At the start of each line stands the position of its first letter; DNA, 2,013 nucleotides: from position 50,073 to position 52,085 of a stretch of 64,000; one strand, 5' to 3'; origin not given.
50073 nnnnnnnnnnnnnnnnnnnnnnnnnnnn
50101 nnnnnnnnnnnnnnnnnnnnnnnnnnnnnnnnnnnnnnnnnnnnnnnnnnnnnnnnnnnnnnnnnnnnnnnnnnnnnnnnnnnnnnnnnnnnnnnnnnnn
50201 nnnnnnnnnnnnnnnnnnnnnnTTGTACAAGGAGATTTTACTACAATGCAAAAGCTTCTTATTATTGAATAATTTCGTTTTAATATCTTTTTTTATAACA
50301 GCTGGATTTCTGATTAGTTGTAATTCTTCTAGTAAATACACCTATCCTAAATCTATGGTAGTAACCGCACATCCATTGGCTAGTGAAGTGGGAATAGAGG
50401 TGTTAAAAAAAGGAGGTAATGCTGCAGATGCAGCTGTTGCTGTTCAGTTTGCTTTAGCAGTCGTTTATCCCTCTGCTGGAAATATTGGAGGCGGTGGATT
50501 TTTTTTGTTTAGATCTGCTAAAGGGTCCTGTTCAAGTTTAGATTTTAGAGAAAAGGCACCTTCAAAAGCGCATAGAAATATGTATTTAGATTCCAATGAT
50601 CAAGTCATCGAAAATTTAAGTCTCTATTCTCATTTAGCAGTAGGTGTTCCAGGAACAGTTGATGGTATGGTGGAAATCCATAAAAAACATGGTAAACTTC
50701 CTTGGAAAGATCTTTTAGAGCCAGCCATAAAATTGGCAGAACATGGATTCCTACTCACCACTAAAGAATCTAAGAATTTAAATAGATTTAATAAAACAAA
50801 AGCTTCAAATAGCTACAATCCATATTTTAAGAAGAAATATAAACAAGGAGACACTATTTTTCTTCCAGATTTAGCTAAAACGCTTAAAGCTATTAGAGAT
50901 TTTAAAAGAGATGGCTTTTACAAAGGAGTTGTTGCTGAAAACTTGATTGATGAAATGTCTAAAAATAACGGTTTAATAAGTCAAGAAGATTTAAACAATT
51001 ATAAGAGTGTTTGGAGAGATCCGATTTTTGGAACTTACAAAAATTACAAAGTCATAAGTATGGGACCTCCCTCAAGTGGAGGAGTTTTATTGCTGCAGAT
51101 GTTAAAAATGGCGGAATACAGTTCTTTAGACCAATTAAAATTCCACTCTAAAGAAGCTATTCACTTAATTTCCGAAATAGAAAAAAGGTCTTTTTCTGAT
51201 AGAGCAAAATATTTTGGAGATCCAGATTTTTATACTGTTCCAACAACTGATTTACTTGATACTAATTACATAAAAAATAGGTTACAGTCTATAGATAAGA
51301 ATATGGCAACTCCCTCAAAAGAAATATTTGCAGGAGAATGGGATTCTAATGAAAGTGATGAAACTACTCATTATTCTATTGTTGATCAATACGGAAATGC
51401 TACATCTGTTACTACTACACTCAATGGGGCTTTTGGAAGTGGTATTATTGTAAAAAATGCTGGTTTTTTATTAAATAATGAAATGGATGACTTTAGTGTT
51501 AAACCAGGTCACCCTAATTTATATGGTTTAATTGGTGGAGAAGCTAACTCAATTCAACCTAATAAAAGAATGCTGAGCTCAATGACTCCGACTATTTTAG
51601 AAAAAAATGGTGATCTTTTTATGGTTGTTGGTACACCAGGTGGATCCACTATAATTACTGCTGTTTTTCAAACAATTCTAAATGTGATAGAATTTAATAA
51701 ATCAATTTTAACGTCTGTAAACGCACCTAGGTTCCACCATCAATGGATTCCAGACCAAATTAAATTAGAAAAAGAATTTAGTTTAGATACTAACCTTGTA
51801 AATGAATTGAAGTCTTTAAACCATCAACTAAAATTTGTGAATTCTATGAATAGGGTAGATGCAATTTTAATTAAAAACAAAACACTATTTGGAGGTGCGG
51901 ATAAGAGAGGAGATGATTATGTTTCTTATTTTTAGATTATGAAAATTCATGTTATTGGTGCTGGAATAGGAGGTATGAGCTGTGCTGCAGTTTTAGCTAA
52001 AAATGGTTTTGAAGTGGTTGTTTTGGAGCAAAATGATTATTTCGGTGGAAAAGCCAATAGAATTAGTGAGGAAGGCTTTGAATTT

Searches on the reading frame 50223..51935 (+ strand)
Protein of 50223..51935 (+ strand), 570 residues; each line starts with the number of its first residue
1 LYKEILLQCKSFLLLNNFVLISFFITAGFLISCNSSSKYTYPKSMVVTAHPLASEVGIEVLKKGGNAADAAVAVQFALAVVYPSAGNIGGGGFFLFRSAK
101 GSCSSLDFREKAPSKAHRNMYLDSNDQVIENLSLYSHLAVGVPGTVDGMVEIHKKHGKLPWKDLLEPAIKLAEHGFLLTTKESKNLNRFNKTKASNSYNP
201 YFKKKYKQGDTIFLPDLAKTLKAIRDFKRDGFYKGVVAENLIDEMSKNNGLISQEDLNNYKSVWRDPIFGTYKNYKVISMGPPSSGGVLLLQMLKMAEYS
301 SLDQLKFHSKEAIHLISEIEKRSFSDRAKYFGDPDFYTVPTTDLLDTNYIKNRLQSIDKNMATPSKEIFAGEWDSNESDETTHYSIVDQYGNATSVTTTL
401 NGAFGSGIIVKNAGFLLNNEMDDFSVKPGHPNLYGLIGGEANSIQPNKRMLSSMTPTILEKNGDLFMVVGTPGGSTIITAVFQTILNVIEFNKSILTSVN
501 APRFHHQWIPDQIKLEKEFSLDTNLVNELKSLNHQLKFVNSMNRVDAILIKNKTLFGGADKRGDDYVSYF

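Call 73: search_protein_families(library=pfam, proteins=[window:50223-51935:+], max_evalue=0.0001)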
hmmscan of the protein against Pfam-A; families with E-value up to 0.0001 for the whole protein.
window:50223-51935:+ (570 aa): 1 family
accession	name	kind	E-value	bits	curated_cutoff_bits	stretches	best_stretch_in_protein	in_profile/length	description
PF01019.26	G_glu_transpept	-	1e-163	546.3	27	1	59-564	2-511/512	Gamma-glutamyltranspeptidase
